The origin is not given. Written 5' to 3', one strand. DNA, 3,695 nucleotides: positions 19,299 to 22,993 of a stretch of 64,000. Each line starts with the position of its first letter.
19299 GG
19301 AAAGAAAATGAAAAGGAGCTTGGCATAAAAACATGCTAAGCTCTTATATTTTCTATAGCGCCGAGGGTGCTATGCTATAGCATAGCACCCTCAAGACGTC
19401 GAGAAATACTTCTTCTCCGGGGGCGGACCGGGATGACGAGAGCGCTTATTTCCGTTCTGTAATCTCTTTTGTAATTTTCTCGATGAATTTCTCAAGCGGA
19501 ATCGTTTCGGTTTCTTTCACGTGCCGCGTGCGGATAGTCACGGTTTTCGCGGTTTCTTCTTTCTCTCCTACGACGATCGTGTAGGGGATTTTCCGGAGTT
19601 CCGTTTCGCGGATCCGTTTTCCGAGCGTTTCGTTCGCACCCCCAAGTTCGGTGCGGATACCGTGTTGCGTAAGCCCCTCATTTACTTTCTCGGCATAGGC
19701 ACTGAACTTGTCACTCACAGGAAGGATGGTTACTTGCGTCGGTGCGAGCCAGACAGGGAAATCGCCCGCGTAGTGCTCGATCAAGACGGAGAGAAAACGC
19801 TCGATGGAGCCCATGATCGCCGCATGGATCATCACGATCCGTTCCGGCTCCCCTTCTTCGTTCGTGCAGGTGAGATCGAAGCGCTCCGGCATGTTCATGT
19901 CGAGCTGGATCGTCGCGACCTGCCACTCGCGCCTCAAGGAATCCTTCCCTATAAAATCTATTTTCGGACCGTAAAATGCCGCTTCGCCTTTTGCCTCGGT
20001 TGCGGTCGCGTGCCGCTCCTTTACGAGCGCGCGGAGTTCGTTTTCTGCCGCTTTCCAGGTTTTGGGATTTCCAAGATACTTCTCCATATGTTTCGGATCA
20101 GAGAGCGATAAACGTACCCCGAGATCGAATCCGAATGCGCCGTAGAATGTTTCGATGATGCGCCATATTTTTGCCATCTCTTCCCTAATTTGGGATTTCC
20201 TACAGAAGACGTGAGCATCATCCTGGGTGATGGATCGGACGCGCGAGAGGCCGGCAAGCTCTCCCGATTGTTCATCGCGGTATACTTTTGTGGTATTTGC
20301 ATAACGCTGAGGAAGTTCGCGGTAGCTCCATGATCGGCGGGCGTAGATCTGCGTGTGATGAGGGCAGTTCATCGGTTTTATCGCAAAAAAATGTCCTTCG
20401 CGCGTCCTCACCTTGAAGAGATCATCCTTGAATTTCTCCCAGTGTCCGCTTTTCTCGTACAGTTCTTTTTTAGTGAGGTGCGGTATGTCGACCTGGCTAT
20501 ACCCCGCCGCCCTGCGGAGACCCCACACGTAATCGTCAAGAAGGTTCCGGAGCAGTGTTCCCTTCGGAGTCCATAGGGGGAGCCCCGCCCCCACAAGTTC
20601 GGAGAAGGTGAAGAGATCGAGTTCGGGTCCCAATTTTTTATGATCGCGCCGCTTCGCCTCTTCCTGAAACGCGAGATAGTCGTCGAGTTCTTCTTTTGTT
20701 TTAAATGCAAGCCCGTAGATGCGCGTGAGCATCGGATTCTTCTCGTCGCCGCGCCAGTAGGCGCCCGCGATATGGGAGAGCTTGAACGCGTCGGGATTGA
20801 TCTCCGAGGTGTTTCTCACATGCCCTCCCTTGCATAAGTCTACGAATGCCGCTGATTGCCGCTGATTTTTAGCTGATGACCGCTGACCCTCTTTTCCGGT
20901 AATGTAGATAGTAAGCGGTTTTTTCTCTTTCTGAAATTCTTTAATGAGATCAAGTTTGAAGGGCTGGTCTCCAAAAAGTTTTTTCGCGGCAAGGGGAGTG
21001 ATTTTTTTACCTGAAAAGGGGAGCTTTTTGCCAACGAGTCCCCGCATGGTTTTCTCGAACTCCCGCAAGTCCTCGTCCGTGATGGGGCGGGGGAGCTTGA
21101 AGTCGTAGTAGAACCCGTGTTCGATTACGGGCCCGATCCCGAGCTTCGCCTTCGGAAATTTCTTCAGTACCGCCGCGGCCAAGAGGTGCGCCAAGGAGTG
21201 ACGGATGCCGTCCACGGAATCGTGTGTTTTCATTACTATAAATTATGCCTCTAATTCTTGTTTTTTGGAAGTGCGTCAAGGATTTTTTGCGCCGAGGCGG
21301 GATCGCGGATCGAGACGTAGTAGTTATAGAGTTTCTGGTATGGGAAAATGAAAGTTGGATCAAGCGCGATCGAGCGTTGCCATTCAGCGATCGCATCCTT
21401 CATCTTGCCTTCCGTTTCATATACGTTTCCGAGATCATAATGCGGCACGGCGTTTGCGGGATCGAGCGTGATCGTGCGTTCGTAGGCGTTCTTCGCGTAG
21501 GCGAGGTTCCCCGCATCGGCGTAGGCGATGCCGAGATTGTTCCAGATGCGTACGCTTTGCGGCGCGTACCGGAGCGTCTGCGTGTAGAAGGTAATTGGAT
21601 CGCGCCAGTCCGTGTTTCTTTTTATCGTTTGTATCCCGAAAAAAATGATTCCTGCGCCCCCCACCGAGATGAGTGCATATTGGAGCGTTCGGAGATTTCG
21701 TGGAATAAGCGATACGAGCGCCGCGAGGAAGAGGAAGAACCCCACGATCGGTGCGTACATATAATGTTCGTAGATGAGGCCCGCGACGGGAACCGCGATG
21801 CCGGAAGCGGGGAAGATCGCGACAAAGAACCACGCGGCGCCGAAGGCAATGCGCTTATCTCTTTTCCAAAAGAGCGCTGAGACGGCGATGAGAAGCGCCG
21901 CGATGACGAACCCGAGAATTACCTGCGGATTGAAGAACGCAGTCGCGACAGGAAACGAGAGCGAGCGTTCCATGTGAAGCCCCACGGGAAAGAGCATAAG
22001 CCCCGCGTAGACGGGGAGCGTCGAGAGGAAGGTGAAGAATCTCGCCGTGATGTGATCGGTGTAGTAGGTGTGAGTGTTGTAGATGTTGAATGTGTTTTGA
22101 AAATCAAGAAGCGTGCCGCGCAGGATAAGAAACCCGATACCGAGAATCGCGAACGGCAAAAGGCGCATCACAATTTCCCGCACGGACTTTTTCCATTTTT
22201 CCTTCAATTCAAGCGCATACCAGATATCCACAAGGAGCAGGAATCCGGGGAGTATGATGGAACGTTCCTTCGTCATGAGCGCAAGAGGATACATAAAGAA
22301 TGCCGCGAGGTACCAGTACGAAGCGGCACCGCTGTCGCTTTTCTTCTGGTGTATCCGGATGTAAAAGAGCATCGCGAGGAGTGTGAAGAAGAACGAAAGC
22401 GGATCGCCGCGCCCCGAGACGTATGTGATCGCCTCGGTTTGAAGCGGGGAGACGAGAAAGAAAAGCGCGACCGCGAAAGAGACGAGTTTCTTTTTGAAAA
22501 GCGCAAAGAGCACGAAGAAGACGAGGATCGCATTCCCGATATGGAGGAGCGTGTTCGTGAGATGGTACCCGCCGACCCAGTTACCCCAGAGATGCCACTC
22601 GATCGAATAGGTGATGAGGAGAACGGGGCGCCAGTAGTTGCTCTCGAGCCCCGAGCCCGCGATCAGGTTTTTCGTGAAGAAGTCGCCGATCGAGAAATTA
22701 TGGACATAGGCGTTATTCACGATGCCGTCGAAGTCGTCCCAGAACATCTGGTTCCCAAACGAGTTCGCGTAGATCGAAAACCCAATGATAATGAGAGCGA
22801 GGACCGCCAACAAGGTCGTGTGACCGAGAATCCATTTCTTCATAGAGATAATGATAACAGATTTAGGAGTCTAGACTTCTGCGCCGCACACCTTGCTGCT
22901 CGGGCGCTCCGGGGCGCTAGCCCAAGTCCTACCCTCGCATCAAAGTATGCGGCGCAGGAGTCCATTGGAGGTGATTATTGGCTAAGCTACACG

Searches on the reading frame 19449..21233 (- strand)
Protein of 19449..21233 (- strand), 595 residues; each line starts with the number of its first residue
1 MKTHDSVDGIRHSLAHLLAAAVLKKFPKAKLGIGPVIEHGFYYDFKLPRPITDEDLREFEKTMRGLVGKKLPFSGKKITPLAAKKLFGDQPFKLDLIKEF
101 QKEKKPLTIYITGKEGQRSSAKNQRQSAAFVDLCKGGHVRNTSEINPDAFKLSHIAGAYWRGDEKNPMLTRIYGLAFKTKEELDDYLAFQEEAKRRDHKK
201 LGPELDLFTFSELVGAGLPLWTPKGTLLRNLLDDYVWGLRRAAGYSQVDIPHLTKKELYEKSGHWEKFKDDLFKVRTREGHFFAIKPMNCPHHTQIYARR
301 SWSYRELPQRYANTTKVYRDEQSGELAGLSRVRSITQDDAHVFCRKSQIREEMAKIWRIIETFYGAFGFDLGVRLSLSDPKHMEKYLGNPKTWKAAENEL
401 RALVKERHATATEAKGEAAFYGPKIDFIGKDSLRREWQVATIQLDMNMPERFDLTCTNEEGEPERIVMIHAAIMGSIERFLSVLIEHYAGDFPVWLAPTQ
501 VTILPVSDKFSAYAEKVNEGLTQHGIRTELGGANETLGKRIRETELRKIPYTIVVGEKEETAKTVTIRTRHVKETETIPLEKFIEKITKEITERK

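Call 47: search_protein_families(library=pfam, proteins=[window:19449-21233:-], max_evalue=0.0001)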
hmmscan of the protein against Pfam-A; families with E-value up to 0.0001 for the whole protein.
window:19449-21233:- (595 aa): 3 families
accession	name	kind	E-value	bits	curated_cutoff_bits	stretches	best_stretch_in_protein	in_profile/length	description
PF00587.30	tRNA-synt_2b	-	2.2e-43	148.8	29.3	1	273-488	1-179/179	tRNA synthetase class II core domain (G, H, P, S and T)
PF03129.25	HGTP_anticodon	-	6.3e-25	87.6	21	1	500-589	1-93/94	Anticodon binding domain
PF07973.19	tRNA_SAD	-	9.7e-11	41.9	24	1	129-173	9-44/44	Threonyl and Alanyl tRNA synthetase second additional domain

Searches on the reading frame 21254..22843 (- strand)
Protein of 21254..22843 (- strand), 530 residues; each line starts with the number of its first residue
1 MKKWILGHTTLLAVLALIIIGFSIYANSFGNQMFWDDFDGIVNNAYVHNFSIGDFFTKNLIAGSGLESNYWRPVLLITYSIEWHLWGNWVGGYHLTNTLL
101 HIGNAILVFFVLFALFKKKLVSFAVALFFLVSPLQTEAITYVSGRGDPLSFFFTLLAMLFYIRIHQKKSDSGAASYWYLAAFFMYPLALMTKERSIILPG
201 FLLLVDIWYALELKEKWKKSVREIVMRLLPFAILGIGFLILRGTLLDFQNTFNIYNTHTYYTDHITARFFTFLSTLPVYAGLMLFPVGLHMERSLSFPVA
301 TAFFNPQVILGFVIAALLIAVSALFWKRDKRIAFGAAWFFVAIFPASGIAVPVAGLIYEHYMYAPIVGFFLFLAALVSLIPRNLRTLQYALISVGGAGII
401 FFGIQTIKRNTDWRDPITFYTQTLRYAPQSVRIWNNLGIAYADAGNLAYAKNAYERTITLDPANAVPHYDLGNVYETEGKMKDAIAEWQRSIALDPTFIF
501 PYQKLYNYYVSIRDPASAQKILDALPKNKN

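Call 47: search_protein_families(library=pfam, proteins=[window:21254-22843:-], max_evalue=0.0001)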
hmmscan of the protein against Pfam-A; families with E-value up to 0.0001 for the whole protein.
window:21254-22843:- (530 aa): 7 families
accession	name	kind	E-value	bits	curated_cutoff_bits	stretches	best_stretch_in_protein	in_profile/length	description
PF00515.34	TPR_1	-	7.4e-13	48.2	27.8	1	432-464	2-34/34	Tetratricopeptide repeat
PF07719.23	TPR_2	-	1.6e-12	46.9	27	1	432-464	2-34/34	Tetratricopeptide repeat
PF13414.12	TPR_11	-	8.7e-12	45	26.8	1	440-477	3-40/42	TPR repeat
PF13431.12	TPR_17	-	3.4e-10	39.8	24.4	0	419-450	1-32/34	Tetratricopeptide repeat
PF13181.12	TPR_8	-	9.5e-08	32.1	25.7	0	432-464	2-34/34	Tetratricopeptide repeat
PF13432.12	TPR_16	-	2e-07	31.7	32.7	0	440-496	6-62/65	Tetratricopeptide repeat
PF14559.12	TPR_19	-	1.5e-06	28.9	25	0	442-496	2-56/68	Tetratricopeptide repeat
